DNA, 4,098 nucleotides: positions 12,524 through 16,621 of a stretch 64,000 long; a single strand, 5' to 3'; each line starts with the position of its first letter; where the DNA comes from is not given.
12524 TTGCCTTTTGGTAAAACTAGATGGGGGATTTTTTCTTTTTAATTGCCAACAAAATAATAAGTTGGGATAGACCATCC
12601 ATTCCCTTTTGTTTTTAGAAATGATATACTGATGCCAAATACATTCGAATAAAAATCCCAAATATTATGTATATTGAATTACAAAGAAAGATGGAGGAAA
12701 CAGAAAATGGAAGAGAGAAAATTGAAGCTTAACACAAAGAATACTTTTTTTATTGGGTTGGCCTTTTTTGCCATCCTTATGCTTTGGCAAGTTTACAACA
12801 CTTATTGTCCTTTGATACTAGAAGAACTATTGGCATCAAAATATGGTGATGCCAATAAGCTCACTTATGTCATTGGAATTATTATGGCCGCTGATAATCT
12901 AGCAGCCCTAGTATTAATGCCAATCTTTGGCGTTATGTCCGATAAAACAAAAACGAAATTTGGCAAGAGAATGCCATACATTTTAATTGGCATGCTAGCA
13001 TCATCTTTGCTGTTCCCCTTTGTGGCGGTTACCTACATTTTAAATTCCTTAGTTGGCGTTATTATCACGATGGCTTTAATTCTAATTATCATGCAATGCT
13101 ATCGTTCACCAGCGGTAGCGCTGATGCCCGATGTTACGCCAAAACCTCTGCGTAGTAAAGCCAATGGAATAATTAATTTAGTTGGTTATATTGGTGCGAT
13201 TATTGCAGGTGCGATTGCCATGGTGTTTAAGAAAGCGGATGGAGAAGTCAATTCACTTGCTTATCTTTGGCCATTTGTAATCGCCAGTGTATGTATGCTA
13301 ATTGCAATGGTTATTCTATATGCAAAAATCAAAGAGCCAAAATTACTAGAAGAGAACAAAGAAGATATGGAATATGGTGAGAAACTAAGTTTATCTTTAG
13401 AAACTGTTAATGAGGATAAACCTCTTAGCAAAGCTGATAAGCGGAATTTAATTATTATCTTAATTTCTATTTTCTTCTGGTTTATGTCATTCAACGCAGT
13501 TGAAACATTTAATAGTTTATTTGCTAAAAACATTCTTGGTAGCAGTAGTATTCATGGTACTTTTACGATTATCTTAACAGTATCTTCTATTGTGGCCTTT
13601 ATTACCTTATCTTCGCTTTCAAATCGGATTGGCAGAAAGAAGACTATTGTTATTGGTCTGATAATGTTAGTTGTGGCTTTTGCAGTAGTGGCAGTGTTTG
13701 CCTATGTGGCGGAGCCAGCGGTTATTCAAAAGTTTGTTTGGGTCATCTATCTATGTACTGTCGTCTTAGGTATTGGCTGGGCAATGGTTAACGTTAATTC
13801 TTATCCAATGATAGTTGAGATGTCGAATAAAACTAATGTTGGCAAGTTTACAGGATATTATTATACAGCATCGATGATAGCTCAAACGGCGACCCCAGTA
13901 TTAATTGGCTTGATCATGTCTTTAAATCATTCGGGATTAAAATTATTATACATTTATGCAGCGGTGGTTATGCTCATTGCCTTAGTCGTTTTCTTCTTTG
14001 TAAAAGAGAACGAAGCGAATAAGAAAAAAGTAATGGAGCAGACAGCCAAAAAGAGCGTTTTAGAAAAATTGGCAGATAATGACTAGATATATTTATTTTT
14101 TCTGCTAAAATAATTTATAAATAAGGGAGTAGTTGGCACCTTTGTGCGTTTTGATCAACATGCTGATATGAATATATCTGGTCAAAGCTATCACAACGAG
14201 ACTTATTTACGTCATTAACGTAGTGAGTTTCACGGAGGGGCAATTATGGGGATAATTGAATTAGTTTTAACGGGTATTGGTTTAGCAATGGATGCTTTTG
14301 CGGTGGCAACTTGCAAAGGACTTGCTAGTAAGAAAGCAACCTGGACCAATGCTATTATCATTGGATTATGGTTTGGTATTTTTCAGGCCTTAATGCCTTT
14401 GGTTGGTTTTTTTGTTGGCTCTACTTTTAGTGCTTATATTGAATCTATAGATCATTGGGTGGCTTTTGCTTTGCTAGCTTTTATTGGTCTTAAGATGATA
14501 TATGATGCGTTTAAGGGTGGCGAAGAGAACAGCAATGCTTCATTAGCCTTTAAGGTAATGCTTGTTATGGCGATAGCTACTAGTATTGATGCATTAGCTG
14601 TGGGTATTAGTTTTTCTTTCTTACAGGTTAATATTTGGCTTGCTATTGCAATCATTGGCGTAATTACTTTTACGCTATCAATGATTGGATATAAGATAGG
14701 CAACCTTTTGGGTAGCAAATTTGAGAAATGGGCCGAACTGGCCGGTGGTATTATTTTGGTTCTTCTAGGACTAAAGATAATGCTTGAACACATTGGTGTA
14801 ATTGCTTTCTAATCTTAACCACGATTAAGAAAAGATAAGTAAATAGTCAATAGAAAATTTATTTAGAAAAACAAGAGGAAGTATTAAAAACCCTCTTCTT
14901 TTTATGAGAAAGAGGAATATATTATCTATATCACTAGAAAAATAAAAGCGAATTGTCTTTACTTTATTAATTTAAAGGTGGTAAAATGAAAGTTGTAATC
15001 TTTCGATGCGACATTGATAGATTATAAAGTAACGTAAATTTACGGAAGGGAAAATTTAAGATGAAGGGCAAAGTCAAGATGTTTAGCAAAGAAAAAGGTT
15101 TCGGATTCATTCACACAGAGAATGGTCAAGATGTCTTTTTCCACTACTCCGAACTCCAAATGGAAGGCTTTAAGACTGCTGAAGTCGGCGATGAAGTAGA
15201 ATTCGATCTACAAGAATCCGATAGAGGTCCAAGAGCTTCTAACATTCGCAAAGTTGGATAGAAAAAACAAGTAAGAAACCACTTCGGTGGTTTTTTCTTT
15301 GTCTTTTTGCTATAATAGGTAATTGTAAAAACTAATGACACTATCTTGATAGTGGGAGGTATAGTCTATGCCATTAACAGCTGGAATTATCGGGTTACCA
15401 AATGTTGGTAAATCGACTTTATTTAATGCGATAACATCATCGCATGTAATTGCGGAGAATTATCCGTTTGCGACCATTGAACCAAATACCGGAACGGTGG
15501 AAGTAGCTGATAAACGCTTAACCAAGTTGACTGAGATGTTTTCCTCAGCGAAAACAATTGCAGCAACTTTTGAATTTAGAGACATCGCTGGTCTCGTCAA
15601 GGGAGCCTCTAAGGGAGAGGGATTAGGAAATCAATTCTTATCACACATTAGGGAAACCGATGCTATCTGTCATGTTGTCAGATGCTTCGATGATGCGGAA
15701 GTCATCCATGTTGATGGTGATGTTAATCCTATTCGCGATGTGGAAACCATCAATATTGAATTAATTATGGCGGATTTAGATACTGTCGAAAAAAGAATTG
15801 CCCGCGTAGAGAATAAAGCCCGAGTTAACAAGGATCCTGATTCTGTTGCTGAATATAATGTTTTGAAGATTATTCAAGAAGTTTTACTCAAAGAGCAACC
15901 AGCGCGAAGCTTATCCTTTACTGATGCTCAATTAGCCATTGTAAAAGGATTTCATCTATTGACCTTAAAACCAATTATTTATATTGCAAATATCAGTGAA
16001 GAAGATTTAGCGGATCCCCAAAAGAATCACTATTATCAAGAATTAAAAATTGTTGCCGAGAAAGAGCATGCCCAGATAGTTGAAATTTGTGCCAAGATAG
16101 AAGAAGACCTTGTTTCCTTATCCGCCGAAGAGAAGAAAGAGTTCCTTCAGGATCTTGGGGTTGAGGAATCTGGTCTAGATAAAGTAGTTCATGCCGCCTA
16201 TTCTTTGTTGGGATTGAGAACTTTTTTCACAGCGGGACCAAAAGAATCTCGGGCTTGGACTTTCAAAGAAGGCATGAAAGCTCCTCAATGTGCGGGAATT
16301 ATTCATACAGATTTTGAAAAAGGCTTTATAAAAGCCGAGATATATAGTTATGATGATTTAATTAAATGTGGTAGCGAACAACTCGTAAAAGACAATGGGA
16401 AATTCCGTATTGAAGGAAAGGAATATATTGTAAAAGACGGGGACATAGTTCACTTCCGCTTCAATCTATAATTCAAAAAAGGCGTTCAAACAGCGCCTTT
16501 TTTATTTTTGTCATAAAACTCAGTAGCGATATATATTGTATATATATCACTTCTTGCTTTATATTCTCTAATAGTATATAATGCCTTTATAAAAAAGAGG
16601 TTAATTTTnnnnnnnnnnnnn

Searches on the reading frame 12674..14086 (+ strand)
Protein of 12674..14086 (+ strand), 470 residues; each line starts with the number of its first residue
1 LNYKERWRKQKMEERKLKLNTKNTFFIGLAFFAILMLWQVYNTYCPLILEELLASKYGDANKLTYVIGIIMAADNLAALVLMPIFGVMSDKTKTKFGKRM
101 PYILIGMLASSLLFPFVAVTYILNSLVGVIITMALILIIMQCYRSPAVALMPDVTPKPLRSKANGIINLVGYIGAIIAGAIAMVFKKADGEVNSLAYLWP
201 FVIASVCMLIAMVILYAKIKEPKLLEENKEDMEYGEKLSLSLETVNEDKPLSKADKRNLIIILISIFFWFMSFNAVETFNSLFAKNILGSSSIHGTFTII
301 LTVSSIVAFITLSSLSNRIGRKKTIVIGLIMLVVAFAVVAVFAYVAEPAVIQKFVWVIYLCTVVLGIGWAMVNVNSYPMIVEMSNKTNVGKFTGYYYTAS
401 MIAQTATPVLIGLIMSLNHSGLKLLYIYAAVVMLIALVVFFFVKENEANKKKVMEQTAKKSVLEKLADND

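Call 49: search_protein_families(library=pfam, proteins=[window:12674-14086:+], max_evalue=0.00001)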
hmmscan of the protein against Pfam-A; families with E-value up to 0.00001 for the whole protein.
window:12674-14086:+ (470 aa): 4 families
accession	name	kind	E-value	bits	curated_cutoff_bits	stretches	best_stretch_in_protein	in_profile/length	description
PF07690.21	MFS_1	-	5.6e-46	157.5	33.4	2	29-346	3-292/347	Major Facilitator Superfamily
PF13347.12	MFS_2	-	4.7e-22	78.6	27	1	66-342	34-309/427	MFS/sugar transport protein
PF12832.13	MFS_1_like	-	1.5e-13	51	25.2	1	66-349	35-304/373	MFS_1 like family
PF00083.30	Sugar_tr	-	1.5e-11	44.3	22.3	1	253-446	250-440/452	Sugar (and other) transporter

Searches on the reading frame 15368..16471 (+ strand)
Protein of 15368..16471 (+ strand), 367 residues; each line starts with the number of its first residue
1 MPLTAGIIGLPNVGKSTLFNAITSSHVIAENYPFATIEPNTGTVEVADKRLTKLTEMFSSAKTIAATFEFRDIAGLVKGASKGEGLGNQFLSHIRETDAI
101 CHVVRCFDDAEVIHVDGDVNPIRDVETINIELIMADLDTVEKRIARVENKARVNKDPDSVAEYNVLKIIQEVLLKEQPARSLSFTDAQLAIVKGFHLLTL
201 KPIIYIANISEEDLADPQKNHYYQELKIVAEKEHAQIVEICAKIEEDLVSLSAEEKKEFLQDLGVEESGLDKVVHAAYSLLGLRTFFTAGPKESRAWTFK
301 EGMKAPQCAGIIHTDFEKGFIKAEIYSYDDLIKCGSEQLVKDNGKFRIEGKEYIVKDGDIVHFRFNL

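Call 6: search_protein_families(library=pfam, proteins=[window:15368-16471:+], max_evalue=0.01)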
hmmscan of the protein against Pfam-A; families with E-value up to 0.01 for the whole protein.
window:15368-16471:+ (367 aa): 3 families
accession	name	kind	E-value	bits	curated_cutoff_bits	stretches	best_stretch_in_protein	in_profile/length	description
PF06071.19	YchF-GTPase_C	-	2e-40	137.2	27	1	283-366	1-84/84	Protein of unknown function (DUF933)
PF01926.29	MMR_HSR1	-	6.4e-23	81.5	21.9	1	5-121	2-98/113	50S ribosome-binding GTPase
PF02421.24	FeoB_N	-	1.2e-08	35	27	1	6-51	4-49/156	Ferrous iron transport protein B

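Call 7: search_protein_families(library=ncbifam, proteins=[window:15368-16471:+], max_evalue=0.01)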
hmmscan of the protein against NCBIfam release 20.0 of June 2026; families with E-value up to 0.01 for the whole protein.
window:15368-16471:+ (367 aa): 16 families
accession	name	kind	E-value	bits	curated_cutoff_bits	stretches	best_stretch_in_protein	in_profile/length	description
TIGR00092.1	TIGR00092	equivalog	1.7e-150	501.2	279.2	1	1-366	1-367/368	redox-regulated ATPase YchF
NF007171.0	PRK09602.1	subfamily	3.9e-37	128.1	387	1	3-252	3-263/397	YchF-related putative GTPase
NF008955.0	PRK12297.1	equivalog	2.5e-25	89.3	406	1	5-259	162-379/429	GTPase ObgE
TIGR02729.1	Obg_CgtA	equivalog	1e-23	83.9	280.25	1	5-162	160-293/329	Obg family GTPase CgtA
NF008956.1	PRK12299.1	equivalog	1.4e-23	83.4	300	1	5-160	161-288/327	GTPase ObgE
NF008954.1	PRK12296.1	equivalog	5.2e-20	71.3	377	1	6-152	163-287/470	GTPase ObgE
TIGR00231.1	small_GTP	domain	6e-09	35.9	42.5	1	6-105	7-92/164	GTP-binding protein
TIGR03156.1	GTP_HflX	equivalog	4.3e-08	32.4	216.75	1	5-54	192-241/351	GTPase HflX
TIGR00437.1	feoB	equivalog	7e-08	31.6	315.65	1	9-52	1-44/594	ferrous iron transport protein B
NF008280.0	PRK11058.1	equivalog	3.4e-07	29.4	441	1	4-148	199-330/426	ribosome rescue GTPase HflX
TIGR03594.1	GTPase_EngA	equivalog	3.2e-06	26.4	306.7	1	7-51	5-50/432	ribosome biogenesis GTPase Der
TIGR03596.1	GTPase_YlqF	equivalog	1.7e-05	24.3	208.2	1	3-28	119-144/276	ribosome biogenesis GTPase YlqF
NF007105.0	PRK09554.1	equivalog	2e-05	22.9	683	1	3-52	4-53/772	Fe(2+) transporter permease subunit FeoB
NF000908.1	PRK00089.1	equivalog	0.00056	19.3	237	1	6-27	7-28/291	GTPase Era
TIGR00436.1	era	equivalog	0.0022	17.4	116.25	1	5-25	3-23/270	GTPase Era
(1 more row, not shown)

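Call 67: list_cluster_members(proteins=[window:15368-16471:+, window:3625-5256:+, window:20991-26522:+, window:18836-20437:+, window:20449-20931:+])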
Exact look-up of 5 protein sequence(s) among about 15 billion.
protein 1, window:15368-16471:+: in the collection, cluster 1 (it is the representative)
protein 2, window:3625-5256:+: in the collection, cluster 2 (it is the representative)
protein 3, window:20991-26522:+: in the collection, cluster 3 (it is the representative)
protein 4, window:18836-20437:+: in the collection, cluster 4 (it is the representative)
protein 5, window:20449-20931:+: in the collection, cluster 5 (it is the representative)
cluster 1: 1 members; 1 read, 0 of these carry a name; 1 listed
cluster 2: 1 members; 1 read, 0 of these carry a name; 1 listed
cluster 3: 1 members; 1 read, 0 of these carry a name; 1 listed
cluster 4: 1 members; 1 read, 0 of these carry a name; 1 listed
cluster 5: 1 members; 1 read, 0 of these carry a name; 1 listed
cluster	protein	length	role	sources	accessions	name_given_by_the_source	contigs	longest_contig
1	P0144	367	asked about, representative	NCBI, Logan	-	-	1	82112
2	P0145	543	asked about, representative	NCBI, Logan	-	-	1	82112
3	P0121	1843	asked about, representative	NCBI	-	-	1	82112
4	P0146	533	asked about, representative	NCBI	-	-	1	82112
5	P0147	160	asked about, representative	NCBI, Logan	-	-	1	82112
